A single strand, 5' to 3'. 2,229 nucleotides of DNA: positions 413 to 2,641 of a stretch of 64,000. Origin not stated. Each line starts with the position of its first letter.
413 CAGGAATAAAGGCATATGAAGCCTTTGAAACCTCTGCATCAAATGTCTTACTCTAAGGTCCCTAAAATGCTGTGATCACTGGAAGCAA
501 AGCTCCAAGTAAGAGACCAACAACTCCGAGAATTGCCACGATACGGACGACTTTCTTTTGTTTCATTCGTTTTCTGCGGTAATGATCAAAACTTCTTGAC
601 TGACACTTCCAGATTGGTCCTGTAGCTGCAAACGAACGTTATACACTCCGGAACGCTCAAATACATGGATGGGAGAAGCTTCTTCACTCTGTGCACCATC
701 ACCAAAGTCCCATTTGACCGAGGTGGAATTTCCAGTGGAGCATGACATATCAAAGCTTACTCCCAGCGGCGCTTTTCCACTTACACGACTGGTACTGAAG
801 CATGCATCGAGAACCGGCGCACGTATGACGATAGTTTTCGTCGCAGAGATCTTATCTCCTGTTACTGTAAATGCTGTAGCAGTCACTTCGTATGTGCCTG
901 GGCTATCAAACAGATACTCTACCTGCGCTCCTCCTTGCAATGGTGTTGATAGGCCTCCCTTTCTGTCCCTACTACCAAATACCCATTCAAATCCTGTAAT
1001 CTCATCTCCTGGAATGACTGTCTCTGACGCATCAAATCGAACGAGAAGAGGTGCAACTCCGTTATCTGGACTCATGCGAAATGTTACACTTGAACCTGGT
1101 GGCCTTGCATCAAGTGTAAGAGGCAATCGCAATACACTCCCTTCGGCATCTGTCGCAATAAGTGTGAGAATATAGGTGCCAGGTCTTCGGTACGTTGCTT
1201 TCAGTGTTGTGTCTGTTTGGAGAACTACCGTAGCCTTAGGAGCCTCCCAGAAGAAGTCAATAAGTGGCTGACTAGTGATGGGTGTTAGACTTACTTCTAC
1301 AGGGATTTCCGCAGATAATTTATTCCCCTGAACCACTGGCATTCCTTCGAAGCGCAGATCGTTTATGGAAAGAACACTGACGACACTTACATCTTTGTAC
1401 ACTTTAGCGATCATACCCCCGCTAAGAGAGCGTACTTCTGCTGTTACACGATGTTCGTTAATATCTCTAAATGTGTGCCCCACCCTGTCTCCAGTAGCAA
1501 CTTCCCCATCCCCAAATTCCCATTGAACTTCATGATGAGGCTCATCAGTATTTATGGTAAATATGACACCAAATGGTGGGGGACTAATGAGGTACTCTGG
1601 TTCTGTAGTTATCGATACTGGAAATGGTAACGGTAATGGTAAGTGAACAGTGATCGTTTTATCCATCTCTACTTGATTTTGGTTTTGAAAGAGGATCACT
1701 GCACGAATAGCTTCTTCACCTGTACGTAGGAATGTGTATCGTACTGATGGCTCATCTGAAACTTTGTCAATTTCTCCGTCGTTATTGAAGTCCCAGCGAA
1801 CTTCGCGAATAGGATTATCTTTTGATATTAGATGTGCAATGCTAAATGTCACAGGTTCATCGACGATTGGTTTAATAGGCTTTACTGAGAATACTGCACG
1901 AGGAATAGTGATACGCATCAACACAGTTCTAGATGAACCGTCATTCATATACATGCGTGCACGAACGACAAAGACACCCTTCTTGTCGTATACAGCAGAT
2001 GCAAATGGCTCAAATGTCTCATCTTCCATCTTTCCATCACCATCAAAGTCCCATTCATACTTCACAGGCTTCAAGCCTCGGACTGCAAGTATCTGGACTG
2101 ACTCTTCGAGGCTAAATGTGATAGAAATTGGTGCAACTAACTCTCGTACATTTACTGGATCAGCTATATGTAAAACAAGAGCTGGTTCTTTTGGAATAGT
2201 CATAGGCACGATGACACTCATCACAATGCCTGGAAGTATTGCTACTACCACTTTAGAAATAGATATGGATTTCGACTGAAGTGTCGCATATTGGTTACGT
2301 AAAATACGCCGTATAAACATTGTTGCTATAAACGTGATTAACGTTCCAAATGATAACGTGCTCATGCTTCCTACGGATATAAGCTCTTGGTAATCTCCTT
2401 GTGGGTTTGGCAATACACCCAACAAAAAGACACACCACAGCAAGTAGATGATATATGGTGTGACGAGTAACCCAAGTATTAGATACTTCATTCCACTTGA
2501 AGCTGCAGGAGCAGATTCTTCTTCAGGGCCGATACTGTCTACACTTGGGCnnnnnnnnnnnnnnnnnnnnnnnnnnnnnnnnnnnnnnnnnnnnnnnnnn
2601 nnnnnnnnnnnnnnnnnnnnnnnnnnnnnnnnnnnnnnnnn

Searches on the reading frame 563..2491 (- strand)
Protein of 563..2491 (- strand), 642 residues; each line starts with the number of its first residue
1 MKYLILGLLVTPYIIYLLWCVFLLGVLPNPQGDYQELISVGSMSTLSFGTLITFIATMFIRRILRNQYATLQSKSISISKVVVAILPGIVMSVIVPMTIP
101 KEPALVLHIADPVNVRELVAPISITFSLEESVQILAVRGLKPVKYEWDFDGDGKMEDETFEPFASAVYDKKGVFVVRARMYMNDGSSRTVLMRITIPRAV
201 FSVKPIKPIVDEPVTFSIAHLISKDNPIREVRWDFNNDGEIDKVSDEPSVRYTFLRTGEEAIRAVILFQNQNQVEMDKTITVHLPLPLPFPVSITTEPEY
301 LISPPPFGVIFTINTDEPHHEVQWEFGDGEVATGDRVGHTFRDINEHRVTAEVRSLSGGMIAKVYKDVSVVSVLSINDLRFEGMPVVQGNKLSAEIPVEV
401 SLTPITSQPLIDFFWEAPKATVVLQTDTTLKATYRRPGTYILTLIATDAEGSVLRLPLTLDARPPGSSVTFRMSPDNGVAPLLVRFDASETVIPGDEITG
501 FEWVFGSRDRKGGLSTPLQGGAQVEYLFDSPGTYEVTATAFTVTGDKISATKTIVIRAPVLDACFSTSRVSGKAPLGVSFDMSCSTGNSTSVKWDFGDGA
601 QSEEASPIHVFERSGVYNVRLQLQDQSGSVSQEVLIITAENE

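Call 66: search_protein_families(library=pfam, proteins=[window:563-2491:-], max_evalue=0.001)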
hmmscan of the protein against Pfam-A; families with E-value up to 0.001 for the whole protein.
window:563-2491:- (642 aa): 3 families
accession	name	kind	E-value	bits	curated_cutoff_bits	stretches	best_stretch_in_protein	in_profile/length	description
PF18911.6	PKD_4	-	1.8e-42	143.7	27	3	574-631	16-76/85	PKD domain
PF00801.26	PKD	-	6.9e-41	138.6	23.5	2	566-636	5-78/80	PKD domain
PF18981.6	InlK_D3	-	0.00063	20.2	25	0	425-452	37-64/75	Internalin K domain (D3/D4)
